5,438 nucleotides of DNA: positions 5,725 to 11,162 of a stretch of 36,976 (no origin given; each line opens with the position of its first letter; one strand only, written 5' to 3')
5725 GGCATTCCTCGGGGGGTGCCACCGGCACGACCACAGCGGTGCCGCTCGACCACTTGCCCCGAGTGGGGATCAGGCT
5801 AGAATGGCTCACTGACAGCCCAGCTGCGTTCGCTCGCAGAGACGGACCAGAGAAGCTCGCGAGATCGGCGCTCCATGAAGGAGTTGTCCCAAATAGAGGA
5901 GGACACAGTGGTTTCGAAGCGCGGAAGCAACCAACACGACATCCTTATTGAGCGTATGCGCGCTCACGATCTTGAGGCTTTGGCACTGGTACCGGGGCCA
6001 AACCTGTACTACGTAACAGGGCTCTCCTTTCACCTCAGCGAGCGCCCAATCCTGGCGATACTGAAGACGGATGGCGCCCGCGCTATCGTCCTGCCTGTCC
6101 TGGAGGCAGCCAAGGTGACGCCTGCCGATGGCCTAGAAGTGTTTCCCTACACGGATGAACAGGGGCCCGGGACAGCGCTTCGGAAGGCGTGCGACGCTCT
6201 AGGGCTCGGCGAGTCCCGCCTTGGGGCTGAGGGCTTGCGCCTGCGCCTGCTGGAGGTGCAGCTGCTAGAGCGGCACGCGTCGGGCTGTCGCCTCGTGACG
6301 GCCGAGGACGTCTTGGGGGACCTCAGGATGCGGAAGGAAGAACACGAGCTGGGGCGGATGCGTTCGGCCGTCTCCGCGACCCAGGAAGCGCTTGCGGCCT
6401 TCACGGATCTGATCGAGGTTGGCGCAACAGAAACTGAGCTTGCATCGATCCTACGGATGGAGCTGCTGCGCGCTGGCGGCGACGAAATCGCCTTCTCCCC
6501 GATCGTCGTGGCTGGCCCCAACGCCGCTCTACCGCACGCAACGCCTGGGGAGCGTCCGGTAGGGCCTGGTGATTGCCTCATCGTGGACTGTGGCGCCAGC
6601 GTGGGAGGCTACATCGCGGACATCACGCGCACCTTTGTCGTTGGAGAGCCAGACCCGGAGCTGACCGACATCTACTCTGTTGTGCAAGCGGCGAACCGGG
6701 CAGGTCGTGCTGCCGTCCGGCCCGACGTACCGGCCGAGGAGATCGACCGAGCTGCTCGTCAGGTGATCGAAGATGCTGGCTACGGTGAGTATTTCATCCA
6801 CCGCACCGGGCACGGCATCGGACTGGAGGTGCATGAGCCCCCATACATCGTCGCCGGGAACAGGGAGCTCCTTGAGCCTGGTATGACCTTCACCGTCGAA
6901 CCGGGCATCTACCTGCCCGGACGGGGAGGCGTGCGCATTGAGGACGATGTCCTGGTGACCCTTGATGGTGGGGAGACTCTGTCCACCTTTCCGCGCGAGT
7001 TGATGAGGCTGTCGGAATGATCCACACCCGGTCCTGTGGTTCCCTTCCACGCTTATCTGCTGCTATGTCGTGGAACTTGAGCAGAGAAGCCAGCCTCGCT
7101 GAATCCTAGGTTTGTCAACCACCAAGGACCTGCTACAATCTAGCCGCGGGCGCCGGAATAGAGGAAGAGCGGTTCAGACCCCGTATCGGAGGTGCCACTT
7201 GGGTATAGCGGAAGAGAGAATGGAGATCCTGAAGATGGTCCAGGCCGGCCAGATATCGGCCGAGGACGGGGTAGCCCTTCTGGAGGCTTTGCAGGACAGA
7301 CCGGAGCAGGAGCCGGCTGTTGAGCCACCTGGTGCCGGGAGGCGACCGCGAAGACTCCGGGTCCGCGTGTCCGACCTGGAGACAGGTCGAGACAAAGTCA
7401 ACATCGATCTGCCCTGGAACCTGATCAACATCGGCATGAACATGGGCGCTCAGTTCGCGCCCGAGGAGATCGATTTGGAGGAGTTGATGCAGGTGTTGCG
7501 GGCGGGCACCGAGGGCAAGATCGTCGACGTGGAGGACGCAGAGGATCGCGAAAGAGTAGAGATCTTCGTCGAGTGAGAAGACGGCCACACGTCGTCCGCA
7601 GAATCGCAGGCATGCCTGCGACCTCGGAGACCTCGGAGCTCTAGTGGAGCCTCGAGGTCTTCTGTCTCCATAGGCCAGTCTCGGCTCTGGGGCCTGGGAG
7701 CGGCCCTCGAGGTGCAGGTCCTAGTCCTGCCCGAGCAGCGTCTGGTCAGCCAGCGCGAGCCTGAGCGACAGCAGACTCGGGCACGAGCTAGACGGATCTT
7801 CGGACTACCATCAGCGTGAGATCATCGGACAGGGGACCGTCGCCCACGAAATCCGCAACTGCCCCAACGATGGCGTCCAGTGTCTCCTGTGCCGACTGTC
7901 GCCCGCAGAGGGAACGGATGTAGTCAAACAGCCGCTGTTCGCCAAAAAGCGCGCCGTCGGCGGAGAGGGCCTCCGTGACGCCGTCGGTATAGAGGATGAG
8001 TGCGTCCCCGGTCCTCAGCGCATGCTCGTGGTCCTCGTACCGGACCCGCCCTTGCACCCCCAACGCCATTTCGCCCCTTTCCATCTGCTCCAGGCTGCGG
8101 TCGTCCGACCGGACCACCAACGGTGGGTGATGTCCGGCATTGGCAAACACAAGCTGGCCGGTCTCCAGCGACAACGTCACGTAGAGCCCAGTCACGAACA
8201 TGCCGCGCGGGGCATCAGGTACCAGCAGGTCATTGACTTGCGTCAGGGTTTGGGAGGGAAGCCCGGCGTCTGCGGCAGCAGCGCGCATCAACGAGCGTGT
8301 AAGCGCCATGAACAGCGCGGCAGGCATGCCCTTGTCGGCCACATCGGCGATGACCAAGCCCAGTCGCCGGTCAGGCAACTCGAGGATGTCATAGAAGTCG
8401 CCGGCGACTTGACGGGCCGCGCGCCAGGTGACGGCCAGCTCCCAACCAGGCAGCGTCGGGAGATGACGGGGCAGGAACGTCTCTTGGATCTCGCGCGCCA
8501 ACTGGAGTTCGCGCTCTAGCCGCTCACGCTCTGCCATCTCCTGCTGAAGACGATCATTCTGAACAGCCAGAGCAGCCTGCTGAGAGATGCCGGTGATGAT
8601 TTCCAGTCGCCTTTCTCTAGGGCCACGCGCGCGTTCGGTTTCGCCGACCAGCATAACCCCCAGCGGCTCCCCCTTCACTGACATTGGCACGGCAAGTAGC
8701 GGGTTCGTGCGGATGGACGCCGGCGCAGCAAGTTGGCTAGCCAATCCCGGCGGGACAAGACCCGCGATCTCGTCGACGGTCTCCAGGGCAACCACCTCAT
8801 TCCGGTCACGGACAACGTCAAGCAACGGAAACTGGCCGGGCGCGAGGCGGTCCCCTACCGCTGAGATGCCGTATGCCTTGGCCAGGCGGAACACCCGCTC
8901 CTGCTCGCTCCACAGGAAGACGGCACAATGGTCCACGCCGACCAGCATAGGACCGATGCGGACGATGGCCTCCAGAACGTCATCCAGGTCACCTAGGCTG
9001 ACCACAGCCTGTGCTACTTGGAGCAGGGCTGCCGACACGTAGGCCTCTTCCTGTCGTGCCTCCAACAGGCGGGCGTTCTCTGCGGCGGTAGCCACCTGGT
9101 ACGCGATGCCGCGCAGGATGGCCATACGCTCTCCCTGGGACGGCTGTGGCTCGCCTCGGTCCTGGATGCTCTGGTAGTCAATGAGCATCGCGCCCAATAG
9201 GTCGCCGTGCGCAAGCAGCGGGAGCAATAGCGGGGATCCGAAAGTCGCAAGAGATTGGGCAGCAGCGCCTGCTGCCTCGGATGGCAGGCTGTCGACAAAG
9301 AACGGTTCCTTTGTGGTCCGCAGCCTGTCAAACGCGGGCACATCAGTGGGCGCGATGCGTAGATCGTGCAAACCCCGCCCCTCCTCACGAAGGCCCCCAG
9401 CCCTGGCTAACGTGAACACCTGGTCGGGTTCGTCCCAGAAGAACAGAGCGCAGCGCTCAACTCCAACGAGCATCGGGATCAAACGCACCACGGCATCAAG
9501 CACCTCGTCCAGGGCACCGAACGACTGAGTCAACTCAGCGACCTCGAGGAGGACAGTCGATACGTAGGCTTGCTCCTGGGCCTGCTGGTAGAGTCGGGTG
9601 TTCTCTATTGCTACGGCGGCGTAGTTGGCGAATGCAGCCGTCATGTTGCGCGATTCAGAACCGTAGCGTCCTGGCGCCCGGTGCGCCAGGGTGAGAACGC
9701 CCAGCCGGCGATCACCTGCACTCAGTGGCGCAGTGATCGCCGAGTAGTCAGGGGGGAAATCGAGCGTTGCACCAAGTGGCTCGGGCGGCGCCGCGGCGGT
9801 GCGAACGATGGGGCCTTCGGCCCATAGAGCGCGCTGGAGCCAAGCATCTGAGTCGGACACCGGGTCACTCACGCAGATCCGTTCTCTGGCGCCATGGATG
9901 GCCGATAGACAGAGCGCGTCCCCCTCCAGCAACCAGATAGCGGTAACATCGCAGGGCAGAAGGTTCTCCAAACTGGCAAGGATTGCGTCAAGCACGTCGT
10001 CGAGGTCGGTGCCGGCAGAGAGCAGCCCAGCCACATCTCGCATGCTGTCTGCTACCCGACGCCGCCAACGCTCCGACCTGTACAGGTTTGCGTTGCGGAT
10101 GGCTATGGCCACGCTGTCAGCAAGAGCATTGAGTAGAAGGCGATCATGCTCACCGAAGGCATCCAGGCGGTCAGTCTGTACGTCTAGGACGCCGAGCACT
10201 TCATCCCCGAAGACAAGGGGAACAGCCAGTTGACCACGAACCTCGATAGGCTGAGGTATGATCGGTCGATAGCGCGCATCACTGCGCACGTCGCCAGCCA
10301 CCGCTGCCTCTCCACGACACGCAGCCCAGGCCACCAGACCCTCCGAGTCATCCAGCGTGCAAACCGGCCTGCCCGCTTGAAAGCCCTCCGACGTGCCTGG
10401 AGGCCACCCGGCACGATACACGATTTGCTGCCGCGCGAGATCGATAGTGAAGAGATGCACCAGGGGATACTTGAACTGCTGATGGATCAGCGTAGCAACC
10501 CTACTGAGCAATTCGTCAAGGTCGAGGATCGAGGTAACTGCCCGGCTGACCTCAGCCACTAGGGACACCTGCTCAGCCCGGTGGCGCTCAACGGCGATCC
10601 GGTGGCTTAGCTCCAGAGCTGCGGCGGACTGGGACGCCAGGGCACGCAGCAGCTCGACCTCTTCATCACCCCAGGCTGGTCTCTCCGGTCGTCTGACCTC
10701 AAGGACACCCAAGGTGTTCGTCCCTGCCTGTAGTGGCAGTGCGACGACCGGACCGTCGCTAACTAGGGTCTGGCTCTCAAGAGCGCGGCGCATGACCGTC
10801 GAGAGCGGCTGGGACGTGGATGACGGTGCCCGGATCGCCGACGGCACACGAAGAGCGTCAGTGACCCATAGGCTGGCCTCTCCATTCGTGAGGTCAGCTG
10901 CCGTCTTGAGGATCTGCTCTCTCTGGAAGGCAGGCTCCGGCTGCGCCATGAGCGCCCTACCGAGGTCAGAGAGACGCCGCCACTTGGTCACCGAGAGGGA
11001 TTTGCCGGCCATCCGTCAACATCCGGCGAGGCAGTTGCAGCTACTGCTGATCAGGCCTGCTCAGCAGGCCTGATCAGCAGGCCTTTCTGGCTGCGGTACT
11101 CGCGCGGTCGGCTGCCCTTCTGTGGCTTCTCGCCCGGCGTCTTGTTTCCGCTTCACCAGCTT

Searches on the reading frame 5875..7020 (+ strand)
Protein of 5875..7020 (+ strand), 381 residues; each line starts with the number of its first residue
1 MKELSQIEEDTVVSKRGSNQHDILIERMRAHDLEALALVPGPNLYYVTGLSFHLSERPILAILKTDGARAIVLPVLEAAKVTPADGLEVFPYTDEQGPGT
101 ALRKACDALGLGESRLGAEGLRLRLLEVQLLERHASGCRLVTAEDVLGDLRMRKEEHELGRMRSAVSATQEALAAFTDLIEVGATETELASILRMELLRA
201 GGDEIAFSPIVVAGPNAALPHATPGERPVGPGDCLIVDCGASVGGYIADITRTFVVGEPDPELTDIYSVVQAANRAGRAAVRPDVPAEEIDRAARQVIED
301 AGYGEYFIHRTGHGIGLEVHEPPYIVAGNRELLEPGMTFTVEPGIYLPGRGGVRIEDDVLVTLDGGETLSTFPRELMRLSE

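Call 5: search_protein_families(library=pfam, proteins=[window:5875-7020:+], max_evalue=0.001)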
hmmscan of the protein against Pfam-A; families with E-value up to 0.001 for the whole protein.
window:5875-7020:+ (381 aa): 2 families
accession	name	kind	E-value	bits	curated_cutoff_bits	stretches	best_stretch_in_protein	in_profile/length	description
PF00557.29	Peptidase_M24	-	1e-73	248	23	1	161-362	2-207/208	Metallopeptidase family M24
PF01321.24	Creatinase_N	-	2.7e-11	44.6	22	1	24-152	5-127/128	Creatinase/Prolidase N-terminal domain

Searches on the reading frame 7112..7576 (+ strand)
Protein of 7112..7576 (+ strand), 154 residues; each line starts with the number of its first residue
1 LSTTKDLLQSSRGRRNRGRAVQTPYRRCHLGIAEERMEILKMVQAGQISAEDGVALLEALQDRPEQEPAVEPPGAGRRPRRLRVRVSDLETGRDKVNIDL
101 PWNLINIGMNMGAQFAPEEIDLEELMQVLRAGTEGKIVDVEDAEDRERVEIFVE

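Call 72: search_protein_families(library=pfam, proteins=[window:7112-7576:+], max_evalue=0.001)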
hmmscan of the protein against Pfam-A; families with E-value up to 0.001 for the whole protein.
window:7112-7576:+ (154 aa): 1 family
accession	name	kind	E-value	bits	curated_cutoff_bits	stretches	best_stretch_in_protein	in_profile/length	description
PF22746.1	SHOCT-like_DUF2089-C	-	1.9e-09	37.3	27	1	34-65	1-32/32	SHOCT-like domain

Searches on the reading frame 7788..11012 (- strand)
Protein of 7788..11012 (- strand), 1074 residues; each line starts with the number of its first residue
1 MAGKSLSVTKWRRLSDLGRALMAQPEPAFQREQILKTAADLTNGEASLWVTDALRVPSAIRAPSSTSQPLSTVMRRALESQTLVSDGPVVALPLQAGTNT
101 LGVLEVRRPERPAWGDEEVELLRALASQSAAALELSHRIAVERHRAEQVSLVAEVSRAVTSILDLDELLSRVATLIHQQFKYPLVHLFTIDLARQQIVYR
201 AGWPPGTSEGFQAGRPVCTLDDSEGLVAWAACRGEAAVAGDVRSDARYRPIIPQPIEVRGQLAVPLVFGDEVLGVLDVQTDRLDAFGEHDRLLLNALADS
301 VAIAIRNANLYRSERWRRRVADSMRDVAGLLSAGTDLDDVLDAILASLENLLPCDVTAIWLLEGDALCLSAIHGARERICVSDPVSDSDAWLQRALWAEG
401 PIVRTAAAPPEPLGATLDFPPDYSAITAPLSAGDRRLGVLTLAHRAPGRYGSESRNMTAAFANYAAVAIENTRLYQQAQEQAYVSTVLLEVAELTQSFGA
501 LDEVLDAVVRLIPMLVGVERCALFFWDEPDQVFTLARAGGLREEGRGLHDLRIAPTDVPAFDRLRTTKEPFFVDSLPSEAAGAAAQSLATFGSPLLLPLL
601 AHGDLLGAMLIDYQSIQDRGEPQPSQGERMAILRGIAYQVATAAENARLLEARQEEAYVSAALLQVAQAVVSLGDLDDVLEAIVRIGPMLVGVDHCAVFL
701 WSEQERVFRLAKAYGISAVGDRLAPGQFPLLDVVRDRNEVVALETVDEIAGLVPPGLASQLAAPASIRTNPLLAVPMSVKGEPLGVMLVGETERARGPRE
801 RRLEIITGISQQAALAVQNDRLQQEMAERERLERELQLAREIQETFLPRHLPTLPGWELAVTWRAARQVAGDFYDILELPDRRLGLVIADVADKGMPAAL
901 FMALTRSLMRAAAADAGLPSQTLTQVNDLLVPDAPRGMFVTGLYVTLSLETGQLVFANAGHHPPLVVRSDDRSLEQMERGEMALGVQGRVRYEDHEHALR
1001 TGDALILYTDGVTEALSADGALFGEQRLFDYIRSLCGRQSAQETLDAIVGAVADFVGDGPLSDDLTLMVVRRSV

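Call 5: search_protein_families(library=pfam, proteins=[window:7788-11012:-], max_evalue=0.001)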
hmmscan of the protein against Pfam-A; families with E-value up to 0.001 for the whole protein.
window:7788-11012:- (1074 aa): 4 families
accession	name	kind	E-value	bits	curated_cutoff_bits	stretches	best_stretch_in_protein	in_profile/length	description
PF13492.12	GAF_3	-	2.1e-51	174.1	27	5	336-471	1-129/129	GAF domain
PF07228.17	SpoIIE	-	4.2e-51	174.1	25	1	880-1072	1-191/192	Stage II sporulation protein E (SpoIIE)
PF13185.12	GAF_2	-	3.4e-49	167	28.6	5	163-305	2-135/136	GAF domain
PF01590.32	GAF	-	1.2e-43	149.3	22.4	5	164-305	1-133/133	GAF domain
